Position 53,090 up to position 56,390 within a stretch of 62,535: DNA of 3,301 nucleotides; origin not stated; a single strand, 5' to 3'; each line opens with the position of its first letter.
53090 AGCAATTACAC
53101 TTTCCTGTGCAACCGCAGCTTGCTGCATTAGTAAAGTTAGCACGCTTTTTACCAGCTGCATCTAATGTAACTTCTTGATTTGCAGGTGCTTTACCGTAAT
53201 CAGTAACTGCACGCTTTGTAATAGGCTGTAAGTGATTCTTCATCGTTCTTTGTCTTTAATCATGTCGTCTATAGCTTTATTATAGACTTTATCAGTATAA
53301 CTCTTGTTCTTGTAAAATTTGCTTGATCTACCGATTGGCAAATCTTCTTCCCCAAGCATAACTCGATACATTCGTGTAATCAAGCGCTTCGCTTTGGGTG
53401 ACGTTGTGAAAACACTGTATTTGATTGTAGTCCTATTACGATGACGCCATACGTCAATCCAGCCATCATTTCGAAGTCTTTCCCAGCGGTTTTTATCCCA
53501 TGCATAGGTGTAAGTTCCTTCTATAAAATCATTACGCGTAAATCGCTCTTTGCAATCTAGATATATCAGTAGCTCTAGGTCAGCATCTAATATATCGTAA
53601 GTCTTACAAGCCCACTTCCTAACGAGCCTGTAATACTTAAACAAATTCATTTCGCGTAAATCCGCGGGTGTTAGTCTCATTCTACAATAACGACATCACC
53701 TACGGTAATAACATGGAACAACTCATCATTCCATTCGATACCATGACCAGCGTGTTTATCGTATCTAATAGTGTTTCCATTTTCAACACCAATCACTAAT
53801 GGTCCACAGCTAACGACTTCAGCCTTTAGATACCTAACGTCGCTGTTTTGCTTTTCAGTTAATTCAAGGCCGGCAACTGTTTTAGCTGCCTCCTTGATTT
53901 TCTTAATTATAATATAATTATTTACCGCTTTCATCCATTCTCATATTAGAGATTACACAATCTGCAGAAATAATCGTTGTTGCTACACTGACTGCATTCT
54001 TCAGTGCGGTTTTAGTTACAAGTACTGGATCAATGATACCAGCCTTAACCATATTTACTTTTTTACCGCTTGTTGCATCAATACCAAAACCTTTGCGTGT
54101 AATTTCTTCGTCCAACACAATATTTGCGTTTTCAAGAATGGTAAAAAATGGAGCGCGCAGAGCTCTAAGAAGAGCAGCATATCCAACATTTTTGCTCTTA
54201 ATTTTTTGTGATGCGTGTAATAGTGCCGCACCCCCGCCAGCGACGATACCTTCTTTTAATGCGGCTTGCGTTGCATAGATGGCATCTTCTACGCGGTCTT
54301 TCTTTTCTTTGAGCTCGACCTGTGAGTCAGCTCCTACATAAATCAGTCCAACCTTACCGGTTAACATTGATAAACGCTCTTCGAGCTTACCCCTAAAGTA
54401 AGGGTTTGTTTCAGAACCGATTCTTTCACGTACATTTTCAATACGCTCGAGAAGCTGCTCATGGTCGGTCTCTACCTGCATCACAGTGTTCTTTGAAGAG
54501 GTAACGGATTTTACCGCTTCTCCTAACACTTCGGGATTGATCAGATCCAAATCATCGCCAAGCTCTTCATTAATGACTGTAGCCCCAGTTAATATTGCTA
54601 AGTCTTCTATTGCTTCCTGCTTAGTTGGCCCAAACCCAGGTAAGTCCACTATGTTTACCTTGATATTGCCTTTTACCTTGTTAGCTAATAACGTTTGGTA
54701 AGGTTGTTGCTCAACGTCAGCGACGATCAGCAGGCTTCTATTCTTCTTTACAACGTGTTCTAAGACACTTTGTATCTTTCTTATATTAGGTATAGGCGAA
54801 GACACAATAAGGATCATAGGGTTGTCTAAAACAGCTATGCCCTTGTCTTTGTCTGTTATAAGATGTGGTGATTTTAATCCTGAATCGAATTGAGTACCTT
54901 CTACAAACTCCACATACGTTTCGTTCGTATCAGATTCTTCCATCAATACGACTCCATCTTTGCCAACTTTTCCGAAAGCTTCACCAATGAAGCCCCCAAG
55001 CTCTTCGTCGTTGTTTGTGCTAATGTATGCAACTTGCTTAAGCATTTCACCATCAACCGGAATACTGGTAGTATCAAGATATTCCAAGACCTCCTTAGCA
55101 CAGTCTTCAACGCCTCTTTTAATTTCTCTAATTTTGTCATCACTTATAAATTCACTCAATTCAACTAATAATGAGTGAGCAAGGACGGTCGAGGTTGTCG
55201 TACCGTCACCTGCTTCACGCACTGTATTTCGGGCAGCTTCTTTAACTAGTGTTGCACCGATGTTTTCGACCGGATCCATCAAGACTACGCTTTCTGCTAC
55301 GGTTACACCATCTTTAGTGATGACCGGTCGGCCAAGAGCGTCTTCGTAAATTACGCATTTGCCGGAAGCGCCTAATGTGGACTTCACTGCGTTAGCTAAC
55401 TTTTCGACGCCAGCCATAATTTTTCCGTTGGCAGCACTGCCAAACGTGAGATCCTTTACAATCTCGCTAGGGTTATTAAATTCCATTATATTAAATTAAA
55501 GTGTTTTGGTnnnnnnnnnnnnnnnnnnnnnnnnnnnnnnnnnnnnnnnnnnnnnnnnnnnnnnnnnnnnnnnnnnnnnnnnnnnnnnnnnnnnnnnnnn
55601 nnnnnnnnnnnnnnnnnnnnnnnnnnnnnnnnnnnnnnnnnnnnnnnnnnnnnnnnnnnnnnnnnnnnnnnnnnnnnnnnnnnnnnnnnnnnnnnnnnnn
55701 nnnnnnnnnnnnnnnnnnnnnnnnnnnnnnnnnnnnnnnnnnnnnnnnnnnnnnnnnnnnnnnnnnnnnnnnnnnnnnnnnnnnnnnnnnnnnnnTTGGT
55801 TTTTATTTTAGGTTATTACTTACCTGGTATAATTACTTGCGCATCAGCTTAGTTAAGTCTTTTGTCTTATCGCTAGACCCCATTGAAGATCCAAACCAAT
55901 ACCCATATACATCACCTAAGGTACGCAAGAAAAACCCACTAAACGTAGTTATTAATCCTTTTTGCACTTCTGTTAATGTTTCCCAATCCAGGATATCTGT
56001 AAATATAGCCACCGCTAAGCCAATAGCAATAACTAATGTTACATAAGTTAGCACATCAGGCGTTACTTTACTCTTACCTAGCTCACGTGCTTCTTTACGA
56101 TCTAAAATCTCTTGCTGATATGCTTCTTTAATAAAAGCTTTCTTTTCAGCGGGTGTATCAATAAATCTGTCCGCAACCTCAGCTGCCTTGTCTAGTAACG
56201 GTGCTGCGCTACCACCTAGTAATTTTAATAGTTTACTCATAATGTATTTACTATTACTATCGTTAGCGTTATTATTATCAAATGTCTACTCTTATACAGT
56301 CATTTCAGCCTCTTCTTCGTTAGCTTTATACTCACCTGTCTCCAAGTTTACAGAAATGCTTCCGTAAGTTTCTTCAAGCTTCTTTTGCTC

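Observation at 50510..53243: Cluster of SP(L/F)K-box basic proteins next to a small HExxH protein and a Cys-tail peptide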

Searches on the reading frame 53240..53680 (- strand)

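Call 8: search_protein_families(library=phrogs, proteins=[window:53240-53680:-], max_evalue=0.01)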
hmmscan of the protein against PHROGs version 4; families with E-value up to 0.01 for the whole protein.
window:53240-53680:- (146 aa): 1 family
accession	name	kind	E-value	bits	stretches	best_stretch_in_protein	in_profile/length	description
phrog_17028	-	unknown function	1.7e-07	32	1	11-140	64-192/208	-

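Call 15: search_protein_families(library=pfam, proteins=[window:53240-53680:-], max_evalue=0.1)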
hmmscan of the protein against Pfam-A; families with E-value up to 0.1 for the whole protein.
window:53240-53680:- (146 aa): 0 families

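Call 72: search_protein_families(library=pfam, max_evalue=0.01, proteins=[window:53240-53680:-])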
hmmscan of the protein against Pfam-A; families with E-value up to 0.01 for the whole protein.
window:53240-53680:- (146 aa): 0 families

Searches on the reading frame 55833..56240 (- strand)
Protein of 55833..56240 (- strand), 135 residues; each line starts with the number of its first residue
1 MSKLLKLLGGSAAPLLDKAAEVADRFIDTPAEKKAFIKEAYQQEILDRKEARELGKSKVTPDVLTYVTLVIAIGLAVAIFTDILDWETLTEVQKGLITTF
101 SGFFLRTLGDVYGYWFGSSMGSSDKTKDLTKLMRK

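Call 93: search_protein_families(library=phrogs, max_evalue=0.001, proteins=[window:55833-56240:-])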
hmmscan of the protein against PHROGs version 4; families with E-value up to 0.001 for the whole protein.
window:55833-56240:- (135 aa): 2 families
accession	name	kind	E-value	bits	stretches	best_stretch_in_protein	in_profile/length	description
phrog_1544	-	unknown function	2.9e-06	28.1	1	39-128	102-191/200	-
phrog_9990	-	unknown function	0.00085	20.2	0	84-128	25-69/72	-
